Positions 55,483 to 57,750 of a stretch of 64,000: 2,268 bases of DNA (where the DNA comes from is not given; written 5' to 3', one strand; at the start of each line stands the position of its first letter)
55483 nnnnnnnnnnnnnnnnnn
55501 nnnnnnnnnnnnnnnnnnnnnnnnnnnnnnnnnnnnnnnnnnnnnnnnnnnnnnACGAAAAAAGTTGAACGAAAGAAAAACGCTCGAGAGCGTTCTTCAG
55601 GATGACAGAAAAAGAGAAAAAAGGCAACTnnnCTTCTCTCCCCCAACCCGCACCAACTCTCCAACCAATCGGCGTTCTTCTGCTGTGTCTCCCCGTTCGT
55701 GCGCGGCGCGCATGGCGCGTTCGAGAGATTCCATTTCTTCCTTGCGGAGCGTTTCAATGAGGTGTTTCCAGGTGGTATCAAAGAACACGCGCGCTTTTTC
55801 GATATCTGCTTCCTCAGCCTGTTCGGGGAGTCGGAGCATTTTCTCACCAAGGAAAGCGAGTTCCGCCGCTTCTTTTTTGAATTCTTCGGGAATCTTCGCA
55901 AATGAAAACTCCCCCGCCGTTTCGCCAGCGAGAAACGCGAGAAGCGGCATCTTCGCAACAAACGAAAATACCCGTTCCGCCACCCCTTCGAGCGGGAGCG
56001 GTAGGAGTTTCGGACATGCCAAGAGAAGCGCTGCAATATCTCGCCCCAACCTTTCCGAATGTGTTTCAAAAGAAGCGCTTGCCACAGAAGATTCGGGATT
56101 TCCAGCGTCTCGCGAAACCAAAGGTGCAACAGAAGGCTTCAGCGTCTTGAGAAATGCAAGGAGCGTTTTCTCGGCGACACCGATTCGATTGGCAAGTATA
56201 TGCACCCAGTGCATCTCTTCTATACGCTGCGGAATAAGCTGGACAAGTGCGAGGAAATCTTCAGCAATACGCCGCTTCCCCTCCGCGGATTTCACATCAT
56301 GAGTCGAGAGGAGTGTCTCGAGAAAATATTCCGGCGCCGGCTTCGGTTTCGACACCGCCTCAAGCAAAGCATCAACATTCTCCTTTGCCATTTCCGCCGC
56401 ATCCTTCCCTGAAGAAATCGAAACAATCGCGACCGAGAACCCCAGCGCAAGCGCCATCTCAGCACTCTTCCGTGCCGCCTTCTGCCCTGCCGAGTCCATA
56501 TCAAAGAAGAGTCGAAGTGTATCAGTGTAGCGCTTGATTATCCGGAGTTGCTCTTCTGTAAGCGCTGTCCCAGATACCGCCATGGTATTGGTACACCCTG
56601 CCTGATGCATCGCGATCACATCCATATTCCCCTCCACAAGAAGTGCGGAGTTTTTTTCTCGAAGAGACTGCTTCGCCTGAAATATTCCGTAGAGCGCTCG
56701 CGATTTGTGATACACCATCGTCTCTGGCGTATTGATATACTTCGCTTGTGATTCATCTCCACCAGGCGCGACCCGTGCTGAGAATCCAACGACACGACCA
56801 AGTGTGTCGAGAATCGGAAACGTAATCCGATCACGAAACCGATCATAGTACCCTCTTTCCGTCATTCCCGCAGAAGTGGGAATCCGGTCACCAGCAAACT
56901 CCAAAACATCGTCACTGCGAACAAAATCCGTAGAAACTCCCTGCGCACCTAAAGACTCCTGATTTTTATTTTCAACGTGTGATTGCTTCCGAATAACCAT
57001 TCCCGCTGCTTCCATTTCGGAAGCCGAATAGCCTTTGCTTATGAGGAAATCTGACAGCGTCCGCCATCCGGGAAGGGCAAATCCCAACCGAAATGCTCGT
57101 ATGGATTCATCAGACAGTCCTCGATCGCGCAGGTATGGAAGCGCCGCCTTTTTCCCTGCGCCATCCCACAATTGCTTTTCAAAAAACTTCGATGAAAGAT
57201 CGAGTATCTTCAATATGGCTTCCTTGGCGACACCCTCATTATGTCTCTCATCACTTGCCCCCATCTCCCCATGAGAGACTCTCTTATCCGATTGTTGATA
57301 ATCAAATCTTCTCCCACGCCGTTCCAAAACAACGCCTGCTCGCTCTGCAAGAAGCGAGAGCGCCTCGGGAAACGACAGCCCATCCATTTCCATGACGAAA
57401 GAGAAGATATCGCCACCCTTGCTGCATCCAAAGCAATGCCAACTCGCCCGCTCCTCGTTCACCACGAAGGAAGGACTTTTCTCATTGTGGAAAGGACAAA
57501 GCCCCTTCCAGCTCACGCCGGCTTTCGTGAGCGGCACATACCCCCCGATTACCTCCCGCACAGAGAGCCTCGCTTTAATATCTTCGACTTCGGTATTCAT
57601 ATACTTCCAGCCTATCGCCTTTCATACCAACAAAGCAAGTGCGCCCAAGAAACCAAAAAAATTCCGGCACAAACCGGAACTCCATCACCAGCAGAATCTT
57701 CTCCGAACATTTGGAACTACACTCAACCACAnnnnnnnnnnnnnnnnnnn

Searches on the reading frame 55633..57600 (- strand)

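Call 64: search_protein_families(library=pfam, proteins=[window:55633-57600:-], max_evalue=0.0001)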
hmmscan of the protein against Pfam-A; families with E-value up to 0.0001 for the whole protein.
window:55633-57600:- (656 aa): 7 families
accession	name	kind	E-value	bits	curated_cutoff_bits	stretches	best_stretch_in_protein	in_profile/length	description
PF08275.17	DNAG_N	-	1.5e-34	119.3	26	2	248-310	68-128/128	DNA primase catalytic core, N-terminal domain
PF01807.25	Zn_ribbon_DnaG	-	6.1e-31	106.6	24.9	1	3-94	4-95/98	CHC2 zinc finger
PF13155.12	Toprim_2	-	2.7e-20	73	22.1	1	321-403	2-86/88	Toprim-like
PF13662.12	Toprim_4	-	3.3e-15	56.5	25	1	319-392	3-83/85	Toprim domain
PF01751.28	Toprim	-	2.8e-10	40.7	23.1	1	320-383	3-80/96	Toprim domain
PF10410.14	DnaB_bind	-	4.3e-06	27.3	20.6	1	424-475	2-53/56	DnaB-helicase binding domain of primase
PF13362.12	Toprim_3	-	3.1e-05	24.8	27.2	1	320-405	3-89/95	Toprim domain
